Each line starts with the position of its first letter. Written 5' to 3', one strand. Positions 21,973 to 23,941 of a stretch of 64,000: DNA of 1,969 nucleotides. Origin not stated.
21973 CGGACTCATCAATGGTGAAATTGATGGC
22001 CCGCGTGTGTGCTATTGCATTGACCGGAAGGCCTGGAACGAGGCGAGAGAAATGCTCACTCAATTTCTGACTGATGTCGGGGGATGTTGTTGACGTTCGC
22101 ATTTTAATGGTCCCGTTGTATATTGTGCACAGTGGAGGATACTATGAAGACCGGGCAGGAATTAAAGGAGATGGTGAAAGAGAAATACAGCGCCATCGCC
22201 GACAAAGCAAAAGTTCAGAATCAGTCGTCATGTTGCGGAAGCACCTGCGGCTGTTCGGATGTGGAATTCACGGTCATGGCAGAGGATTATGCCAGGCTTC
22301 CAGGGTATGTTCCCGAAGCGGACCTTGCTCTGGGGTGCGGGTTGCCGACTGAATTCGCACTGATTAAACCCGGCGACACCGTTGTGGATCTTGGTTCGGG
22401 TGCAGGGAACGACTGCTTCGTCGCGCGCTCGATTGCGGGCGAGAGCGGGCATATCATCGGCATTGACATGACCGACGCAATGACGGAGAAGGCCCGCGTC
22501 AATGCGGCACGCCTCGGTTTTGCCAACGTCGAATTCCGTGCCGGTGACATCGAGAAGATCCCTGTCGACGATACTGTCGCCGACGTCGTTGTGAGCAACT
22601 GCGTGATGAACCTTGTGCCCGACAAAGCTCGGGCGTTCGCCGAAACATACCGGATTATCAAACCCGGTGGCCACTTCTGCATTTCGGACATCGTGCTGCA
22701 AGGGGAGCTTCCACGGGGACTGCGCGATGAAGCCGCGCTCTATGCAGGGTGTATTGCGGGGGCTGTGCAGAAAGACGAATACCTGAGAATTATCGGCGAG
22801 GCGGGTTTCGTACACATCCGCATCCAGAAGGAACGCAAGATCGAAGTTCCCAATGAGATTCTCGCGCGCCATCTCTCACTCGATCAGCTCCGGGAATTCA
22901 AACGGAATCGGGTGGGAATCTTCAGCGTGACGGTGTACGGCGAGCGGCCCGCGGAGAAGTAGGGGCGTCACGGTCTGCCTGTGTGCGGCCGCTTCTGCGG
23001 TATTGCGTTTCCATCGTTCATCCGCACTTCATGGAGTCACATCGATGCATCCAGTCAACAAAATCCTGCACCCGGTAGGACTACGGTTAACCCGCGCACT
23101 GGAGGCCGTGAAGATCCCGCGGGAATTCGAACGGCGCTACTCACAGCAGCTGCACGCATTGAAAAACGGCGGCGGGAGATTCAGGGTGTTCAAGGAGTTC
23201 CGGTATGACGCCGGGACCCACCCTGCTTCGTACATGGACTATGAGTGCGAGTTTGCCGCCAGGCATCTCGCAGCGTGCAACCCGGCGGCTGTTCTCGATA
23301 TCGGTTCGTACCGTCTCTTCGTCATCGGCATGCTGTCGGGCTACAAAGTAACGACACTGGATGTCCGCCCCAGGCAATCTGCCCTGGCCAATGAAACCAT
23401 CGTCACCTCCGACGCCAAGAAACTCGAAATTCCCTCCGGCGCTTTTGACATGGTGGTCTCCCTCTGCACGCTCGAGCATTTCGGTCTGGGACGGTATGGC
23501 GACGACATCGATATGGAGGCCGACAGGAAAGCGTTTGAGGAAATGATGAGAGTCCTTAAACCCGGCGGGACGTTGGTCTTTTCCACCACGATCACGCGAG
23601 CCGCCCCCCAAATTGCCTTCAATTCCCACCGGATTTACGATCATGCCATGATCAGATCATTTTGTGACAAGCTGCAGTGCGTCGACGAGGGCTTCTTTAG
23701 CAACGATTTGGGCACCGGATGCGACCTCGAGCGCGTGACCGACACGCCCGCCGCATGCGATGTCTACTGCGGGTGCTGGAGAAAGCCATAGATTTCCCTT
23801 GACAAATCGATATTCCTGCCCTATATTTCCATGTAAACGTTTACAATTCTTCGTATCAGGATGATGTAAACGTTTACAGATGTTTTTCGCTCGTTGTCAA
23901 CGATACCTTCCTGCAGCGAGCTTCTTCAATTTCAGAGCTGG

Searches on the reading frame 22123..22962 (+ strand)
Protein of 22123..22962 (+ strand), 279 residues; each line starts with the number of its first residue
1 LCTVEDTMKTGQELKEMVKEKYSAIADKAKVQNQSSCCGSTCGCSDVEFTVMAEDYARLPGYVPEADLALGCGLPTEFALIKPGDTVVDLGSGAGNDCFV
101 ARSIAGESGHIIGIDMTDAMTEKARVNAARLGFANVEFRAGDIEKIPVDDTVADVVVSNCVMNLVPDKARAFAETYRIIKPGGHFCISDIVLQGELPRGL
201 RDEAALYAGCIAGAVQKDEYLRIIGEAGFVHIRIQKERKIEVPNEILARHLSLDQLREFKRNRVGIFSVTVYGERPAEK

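Call 30: search_protein_families(library=pfam, proteins=[window:22123-22962:+], max_evalue=0.001)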
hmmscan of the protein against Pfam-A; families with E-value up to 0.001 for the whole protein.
window:22123-22962:+ (279 aa): 12 families
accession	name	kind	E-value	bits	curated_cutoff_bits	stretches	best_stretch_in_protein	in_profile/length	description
PF13847.12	Methyltransf_31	-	2e-38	131.8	27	1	81-228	1-145/145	Methyltransferase domain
PF08241.18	Methyltransf_11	-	2.6e-19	70.1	21.2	1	88-187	1-95/95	Methyltransferase domain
PF13649.12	Methyltransf_25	-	1.1e-18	68.1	27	1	87-183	1-97/97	Methyltransferase domain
PF01209.24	Ubie_methyltran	-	1.5e-15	57.6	20.1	1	81-187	45-151/233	ubiE/COQ5 methyltransferase family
PF13489.12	Methyltransf_23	-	1.9e-10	41.1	27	1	79-197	18-126/164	Methyltransferase domain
PF08242.18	Methyltransf_12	-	2.4e-10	41.4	30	1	88-185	1-98/98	Methyltransferase domain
PF01135.25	PCMT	-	3.9e-08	33.8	20.3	1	76-142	66-132/210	Protein-L-isoaspartate(D-aspartate) O-methyltransferase (PCMT)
PF05148.21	Methyltransf_8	-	2.3e-07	31.4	27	1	118-190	88-159/219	Hypothetical methyltransferase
PF13679.12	Methyltransf_32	-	1.3e-06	28.9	27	1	84-148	26-94/143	Methyltransferase domain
PF06325.19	PrmA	-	9e-06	25.8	22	1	80-191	158-262/296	Ribosomal protein L11 methyltransferase (PrmA)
PF01728.25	FtsJ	-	1.5e-05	25.5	24.1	1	77-181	15-120/181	FtsJ-like methyltransferase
PF20922.3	Anamorsin_N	-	0.00086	19.5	27.1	0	142-206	41-107/163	Anamorsin, N-terminal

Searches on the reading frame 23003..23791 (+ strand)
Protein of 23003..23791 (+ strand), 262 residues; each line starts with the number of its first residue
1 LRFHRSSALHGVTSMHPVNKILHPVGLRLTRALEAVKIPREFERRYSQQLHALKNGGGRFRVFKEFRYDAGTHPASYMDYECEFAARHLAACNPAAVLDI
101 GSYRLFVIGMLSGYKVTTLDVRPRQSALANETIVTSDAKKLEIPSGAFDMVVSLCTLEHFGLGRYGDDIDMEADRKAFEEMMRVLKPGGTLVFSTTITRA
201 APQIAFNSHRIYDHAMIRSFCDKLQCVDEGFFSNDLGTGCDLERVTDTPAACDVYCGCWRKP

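Call 30: search_protein_families(library=pfam, proteins=[window:23003-23791:+], max_evalue=0.001)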
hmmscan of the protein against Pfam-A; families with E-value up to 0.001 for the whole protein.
window:23003-23791:+ (262 aa): 7 families
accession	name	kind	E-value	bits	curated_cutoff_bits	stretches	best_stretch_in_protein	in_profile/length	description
PF08241.18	Methyltransf_11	-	7.3e-12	46.2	21.2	1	99-193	2-95/95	Methyltransferase domain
PF03269.20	DUF268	-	3.8e-11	43.6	25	1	138-216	53-129/176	Caenorhabditis protein of unknown function, DUF268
PF13649.12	Methyltransf_25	-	1.2e-06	29.6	27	1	113-189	20-97/97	Methyltransferase domain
PF13847.12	Methyltransf_31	-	3.8e-05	23.8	27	1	124-197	49-113/145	Methyltransferase domain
PF01209.24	Ubie_methyltran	-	0.00034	20.5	20.1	1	125-196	94-154/233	ubiE/COQ5 methyltransferase family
PF08242.18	Methyltransf_12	-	0.00056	21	30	0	130-191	50-98/98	Methyltransferase domain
PF13489.12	Methyltransf_23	-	0.00066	19.9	27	0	93-196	22-119/164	Methyltransferase domain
